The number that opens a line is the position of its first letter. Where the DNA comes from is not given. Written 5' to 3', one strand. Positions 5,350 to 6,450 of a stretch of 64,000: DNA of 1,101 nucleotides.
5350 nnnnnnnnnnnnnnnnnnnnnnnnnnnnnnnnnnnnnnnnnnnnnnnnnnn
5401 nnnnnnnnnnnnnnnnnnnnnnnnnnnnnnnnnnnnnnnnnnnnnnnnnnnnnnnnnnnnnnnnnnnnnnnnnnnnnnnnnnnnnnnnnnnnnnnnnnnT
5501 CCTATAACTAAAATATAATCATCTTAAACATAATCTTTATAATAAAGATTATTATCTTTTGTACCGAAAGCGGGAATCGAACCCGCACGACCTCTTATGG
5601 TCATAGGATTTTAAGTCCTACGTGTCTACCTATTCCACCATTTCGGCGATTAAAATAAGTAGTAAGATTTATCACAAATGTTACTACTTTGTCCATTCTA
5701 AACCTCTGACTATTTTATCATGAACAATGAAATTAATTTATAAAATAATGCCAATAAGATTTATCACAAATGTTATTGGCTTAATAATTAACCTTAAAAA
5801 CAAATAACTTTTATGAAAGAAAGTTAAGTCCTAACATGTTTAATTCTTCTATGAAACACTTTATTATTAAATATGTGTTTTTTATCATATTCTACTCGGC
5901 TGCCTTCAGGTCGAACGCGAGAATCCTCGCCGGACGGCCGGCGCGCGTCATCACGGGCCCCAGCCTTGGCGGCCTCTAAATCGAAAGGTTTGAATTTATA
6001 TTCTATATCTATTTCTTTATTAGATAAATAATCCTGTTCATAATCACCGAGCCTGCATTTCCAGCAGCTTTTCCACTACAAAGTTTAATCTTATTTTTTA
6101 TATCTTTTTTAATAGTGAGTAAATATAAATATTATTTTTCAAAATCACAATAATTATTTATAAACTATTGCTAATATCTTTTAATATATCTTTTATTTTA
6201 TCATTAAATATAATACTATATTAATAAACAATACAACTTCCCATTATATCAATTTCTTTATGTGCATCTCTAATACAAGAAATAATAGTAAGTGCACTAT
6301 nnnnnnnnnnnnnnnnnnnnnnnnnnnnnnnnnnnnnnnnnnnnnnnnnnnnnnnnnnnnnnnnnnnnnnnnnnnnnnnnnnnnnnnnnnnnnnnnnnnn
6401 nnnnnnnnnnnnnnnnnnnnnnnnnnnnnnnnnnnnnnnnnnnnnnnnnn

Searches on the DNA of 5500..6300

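Call 81: search_rna_families(source=window, start=5500, end=6300, threshold=evalue, max_evalue=1)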
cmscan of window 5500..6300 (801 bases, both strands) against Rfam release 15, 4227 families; matches with E-value up to 1: 2.
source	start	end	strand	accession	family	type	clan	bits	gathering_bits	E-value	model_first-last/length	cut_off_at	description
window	5562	5647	-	RF00005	tRNA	Gene; tRNA;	CL00001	62.2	29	5.6e-13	1-71/71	no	tRNA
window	5561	5647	+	RF04354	Plastid-ycf2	Cis-reg;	-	20.8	65.7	0.14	1-75/75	no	Plastid-ycf2 5UTR RNA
